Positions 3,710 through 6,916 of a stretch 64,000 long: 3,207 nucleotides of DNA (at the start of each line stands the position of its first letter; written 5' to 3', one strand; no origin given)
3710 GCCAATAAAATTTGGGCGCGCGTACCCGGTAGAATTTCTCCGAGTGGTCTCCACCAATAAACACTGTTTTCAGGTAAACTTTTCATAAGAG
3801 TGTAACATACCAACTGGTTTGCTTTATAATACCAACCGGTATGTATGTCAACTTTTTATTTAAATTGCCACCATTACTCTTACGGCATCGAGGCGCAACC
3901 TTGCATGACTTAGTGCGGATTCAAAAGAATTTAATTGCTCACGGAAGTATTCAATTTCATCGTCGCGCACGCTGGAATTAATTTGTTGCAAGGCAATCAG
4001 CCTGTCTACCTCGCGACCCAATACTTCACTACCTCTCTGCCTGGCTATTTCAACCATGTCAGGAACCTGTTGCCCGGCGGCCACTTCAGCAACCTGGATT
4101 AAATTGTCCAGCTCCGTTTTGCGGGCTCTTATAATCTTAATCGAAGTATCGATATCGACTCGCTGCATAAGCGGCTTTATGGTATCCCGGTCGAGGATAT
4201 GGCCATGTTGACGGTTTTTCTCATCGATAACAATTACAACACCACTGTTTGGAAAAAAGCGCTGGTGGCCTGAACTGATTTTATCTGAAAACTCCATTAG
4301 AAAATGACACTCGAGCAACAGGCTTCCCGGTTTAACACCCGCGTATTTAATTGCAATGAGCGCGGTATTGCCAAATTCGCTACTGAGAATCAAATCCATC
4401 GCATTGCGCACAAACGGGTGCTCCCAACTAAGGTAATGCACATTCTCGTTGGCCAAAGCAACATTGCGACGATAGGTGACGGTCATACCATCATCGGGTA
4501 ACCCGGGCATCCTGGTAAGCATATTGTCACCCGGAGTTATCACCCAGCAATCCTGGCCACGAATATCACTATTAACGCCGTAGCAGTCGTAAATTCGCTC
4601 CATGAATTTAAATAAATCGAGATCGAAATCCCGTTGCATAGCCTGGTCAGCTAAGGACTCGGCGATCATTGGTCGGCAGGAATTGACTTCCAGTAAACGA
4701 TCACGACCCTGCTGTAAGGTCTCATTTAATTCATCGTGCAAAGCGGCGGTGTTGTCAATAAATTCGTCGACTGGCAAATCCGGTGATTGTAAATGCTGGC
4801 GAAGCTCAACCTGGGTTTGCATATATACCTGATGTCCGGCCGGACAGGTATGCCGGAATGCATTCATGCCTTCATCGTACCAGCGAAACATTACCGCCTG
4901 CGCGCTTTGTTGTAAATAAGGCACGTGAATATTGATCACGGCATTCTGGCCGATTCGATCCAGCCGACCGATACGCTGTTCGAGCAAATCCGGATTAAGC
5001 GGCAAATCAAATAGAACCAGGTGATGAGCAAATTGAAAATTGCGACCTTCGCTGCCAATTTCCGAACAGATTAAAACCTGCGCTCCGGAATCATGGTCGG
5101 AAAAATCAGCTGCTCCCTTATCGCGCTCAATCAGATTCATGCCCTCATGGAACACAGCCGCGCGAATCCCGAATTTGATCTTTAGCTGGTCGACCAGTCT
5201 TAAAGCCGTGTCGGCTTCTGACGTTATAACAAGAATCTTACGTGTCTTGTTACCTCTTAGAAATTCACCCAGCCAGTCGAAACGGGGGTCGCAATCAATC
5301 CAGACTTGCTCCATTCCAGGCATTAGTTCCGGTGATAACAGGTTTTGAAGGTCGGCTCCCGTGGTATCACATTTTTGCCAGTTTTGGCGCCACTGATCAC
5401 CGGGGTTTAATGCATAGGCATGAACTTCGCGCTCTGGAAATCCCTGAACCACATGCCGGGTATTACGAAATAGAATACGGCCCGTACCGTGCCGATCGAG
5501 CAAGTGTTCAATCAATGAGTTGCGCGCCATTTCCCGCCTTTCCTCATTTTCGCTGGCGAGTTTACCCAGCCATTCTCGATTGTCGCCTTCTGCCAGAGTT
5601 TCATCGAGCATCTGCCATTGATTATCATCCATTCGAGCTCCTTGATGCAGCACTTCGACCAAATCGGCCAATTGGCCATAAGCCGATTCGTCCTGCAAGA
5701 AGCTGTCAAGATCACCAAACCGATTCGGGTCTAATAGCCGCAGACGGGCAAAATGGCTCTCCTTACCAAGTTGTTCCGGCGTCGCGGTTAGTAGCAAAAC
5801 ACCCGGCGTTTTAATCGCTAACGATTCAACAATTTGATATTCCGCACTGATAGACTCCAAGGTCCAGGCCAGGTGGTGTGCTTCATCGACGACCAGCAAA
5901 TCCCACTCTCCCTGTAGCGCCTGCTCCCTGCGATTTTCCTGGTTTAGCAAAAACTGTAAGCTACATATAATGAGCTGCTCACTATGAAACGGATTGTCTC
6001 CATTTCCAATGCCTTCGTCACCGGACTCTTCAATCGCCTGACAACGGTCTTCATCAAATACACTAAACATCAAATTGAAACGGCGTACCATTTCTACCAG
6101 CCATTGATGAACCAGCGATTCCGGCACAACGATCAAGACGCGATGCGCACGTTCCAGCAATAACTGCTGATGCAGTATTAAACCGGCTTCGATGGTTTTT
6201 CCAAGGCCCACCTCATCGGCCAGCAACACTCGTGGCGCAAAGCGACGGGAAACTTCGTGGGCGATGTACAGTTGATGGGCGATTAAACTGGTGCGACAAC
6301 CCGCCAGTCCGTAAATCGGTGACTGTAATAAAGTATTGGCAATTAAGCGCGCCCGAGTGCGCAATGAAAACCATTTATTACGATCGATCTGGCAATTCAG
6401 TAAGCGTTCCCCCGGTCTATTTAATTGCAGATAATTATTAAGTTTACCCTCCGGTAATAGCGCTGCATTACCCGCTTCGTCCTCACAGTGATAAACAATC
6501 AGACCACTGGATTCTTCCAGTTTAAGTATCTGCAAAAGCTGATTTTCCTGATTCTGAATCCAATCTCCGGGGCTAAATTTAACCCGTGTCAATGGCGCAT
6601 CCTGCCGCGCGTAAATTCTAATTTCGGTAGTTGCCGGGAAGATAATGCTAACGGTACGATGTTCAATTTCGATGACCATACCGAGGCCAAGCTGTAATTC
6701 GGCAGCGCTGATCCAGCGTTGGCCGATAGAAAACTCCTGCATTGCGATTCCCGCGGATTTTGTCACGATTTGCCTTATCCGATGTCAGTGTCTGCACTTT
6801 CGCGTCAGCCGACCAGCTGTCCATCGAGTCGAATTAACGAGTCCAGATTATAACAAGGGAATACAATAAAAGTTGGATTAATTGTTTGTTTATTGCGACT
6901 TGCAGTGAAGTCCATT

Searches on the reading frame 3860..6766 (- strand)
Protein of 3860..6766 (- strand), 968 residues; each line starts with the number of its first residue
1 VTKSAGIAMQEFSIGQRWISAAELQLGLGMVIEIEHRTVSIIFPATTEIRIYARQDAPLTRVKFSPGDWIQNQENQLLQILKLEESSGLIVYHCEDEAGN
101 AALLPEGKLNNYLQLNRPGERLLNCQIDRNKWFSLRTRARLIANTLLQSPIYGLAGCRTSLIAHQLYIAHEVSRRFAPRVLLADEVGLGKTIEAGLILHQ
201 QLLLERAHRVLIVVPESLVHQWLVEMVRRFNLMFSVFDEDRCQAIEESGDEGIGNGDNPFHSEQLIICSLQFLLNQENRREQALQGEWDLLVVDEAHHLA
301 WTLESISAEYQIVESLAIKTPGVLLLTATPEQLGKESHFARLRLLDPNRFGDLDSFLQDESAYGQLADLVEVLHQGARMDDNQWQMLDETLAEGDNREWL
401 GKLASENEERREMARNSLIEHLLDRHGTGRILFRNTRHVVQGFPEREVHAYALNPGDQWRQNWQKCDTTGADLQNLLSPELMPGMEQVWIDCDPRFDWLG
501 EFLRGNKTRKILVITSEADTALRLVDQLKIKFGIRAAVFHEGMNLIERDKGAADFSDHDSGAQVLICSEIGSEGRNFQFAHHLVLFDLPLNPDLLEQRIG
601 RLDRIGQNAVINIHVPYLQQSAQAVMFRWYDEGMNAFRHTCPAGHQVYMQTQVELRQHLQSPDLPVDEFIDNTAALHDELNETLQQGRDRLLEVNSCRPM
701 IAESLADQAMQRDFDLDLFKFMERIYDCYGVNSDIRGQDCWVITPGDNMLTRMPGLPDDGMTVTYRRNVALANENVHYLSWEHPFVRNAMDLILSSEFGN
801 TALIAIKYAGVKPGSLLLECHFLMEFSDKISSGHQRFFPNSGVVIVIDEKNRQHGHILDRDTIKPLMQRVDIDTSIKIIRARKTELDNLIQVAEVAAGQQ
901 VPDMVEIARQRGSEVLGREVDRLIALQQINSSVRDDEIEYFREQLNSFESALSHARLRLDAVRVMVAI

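Call 45: search_protein_families(library=pfam, proteins=[window:3860-6766:-], max_evalue=0.00001)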
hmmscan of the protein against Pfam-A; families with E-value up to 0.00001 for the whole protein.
window:3860-6766:- (968 aa): 7 families
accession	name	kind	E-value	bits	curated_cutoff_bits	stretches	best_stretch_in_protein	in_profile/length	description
PF12137.13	RapA_C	-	1e-115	387.1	26.8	1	611-966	2-359/360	RNA polymerase recycling family C-terminal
PF18339.7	Tudor_1_RapA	-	2.2e-23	82.4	26.3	1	12-62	1-51/51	RapA N-terminal Tudor like domain 1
PF00271.37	Helicase_C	-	7.7e-17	62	23.5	1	496-606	3-110/110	Helicase conserved C-terminal domain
PF00176.29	SNF2-rel_dom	-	3.5e-16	59.6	24.9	1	180-361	20-194/290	SNF2-related domain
PF18337.7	Tudor_RapA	-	6.3e-15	55.6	26.4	1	64-124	1-61/62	RapA N-terminal Tudor like domain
PF04851.21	ResIII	-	3.8e-13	50.1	22.5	1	177-331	23-163/164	Type III restriction enzyme, res subunit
PF00270.35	DEAD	-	4.2e-07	30.3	26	1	179-331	16-161/167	DEAD/DEAH box helicase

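Call 46: search_protein_families(library=padloc, proteins=[window:3860-6766:-])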
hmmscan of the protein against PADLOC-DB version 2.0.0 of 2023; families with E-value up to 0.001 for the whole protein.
window:3860-6766:- (968 aa): 46 families (the best 25 are shown)
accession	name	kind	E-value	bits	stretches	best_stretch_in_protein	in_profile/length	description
PDLC02500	BrxHI|BrxHII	-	4.2e-55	185.7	2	138-360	68-302/933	BrxHI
PDLC02621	DrmD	-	4.9e-53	178.6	2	179-350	138-321/1040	DrmD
PDLC00659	HmaA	-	5.7e-50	168.2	2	131-350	75-290/1176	SNF2 helicase / DEAD-box helicase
PDLC02840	DpdE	-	2.9e-48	162.9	3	160-233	159-233/1091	DpdE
PDLC02843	DpdE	-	1.3e-46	157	2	151-374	149-343/1091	DpdE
PDLC02504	BrxHI|BrxHII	-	1.5e-44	150.3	2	130-347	79-292/971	BrxHII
PDLC02844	DpdE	-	2.5e-43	146.2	2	27-352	12-327/1074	DpdE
PDLC02572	DrmA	-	6.9e-40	134.8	2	180-351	138-317/1043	DrmA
PDLC02619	DrmD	-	1.2e-36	124.2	2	179-356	52-219/872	DrmD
PDLC02623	DrmD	-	3.4e-36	122.4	2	500-613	521-632/1040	DrmD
PDLC02846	DpdE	-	2.9e-34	116.2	2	154-350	156-342/1034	DpdE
PDLC02632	DrmD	-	1.8e-33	114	2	179-351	142-322/662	DrmD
PDLC02841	DpdE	-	4.7e-31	105.4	2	138-245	146-252/1037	DpdE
PDLC02634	DrmD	-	9.3e-31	104.4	2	156-347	87-273/900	DrmD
PDLC02620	DrmD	-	3.6e-29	99.4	2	179-351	119-288/1060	DrmD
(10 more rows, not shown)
